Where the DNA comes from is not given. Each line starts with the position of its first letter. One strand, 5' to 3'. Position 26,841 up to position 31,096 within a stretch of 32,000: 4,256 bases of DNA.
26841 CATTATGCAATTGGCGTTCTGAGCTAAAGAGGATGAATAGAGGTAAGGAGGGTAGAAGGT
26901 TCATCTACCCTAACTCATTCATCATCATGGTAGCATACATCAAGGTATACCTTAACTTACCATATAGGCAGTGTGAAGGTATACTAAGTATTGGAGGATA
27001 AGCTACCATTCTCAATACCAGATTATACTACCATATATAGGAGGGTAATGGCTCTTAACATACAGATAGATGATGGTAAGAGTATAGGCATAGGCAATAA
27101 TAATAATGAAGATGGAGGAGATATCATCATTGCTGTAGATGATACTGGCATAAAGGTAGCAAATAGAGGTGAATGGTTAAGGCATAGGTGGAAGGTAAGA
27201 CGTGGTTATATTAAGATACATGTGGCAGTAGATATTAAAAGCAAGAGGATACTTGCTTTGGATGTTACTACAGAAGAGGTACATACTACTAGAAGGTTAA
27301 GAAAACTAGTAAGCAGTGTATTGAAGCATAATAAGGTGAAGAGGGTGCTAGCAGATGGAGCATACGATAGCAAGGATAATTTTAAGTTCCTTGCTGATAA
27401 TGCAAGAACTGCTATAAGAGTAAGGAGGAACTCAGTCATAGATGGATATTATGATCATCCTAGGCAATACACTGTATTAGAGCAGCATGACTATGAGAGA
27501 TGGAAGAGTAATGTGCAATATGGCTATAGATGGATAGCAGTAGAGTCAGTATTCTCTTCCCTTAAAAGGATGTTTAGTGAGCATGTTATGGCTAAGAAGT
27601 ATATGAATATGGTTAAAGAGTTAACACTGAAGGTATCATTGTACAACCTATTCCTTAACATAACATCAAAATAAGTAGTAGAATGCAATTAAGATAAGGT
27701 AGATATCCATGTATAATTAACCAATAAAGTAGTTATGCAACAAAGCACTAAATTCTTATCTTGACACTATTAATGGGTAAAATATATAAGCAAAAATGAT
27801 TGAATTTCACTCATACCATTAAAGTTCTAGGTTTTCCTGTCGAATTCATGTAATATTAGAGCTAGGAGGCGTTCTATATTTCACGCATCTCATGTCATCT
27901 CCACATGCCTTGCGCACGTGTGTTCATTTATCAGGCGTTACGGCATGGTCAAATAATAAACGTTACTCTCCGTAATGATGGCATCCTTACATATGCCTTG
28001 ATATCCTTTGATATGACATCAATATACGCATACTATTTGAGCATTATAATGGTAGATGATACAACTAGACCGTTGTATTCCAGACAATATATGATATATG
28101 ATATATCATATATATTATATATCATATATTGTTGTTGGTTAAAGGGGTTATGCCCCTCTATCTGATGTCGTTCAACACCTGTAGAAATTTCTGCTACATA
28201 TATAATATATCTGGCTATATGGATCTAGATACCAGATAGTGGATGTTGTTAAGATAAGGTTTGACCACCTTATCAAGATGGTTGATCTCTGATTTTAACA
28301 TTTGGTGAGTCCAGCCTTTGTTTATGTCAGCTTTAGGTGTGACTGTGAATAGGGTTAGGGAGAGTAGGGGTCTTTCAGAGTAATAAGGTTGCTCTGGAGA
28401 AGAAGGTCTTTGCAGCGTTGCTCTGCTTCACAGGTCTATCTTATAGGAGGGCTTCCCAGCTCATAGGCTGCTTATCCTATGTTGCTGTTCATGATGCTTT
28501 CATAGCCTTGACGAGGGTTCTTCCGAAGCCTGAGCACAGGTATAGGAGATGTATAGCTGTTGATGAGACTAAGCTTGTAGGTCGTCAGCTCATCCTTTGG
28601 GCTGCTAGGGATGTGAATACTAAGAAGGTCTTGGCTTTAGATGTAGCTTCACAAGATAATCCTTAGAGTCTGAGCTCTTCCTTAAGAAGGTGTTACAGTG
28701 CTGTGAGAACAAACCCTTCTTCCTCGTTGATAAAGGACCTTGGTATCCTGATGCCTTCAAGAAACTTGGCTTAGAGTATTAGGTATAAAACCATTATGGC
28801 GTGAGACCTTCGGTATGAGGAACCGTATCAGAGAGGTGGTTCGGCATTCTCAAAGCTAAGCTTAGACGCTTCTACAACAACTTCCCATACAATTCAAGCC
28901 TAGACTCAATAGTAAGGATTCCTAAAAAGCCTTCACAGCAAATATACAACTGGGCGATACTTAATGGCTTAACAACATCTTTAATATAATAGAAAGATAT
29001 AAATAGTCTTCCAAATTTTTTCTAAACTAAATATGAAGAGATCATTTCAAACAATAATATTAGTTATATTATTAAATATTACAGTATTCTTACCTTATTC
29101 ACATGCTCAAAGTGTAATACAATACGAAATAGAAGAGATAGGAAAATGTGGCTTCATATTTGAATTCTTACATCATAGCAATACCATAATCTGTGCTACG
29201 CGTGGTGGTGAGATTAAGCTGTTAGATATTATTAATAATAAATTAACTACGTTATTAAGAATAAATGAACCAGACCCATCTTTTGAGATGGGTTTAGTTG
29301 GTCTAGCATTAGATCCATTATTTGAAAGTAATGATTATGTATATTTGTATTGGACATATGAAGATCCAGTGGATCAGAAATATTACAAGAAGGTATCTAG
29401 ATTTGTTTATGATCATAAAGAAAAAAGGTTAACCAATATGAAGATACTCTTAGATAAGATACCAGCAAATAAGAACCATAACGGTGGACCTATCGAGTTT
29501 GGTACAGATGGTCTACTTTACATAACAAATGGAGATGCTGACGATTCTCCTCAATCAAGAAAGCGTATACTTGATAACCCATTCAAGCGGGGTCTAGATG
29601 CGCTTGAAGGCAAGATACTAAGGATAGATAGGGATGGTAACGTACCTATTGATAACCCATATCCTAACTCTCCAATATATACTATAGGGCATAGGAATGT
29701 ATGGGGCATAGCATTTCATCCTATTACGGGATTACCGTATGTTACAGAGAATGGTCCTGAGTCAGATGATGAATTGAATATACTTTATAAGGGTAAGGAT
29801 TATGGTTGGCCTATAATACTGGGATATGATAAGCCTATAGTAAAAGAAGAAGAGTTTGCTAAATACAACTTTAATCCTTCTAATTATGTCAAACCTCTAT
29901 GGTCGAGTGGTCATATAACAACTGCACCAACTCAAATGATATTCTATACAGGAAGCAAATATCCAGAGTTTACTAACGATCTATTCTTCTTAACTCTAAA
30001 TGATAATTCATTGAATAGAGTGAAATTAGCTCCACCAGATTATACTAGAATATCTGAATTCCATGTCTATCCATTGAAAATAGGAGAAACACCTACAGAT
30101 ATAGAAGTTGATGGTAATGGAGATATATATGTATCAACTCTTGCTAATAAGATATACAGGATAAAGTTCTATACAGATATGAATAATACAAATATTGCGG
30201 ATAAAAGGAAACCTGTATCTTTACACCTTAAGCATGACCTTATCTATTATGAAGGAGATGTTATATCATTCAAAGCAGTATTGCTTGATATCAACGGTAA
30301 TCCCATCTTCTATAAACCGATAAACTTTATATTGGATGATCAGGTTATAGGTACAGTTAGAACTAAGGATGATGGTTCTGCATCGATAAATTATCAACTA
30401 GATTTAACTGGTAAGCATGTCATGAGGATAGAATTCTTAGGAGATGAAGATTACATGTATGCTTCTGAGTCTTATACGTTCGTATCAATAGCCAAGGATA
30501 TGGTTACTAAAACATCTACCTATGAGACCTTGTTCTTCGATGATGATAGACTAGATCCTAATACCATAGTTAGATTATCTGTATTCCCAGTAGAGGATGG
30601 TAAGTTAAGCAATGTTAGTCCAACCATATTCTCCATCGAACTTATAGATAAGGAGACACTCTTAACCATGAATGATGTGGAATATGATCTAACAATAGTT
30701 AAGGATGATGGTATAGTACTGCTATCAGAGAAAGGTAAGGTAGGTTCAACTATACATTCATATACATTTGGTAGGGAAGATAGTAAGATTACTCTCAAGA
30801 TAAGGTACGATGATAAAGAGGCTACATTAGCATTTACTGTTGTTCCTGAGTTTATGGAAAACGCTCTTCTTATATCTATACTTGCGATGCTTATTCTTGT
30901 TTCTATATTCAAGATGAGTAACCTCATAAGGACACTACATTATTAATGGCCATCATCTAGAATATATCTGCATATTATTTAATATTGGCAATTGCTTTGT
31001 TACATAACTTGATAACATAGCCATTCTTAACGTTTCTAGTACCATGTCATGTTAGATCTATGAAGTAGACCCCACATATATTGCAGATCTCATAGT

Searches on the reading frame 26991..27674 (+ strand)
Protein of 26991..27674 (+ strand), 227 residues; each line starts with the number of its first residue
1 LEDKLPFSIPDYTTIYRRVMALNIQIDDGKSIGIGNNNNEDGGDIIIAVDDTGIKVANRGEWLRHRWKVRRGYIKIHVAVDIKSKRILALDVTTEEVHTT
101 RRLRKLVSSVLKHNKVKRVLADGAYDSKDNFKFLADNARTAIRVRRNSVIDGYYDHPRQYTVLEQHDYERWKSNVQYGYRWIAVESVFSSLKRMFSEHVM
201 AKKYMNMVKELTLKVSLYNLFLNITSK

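Call 7: search_protein_families(library=pfam, proteins=[window:26991-27674:+], max_evalue=0.01)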
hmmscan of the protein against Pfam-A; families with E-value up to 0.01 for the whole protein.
window:26991-27674:+ (227 aa): 2 families
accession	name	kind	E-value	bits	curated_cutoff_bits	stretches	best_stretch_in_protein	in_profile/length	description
PF01609.27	DDE_Tnp_1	-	3.3e-20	73.1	23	1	43-220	3-200/200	Transposase DDE domain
PF13737.12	DDE_Tnp_1_5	-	0.00011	23.1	28.1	1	5-58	68-111/112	Transposase DDE domain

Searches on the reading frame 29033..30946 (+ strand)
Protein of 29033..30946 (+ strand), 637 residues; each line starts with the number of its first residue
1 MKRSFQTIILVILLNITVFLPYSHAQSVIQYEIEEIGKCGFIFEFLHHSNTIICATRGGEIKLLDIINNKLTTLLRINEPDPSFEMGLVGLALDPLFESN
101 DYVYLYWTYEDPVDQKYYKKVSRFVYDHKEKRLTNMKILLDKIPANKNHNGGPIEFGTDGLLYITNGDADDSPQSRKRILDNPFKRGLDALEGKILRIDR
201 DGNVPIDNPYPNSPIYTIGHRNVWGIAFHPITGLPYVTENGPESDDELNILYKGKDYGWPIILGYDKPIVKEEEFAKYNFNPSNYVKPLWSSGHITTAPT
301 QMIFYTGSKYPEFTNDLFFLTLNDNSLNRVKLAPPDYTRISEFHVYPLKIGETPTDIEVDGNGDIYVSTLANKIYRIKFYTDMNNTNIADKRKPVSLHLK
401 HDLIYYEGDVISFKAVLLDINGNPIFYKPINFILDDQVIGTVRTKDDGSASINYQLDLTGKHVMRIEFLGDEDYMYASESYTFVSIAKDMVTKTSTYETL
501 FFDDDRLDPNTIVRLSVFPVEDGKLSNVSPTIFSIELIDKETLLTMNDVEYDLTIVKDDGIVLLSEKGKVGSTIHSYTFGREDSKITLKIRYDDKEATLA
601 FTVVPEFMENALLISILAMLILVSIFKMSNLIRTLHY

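Call 6: search_protein_families(library=pfam, proteins=[window:29033-30946:+], max_evalue=0.01)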
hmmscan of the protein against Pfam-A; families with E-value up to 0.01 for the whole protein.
window:29033-30946:+ (637 aa): 2 families
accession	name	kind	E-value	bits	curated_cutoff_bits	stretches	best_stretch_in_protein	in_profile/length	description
PF07995.17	GSDH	-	3.1e-56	191.5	25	1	44-369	8-323/332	Glucose / Sorbosone dehydrogenase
PF16640.11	Big_3_5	-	0.0026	18.7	35.5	1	408-481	11-83/88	Bacterial Ig-like domain (group 3)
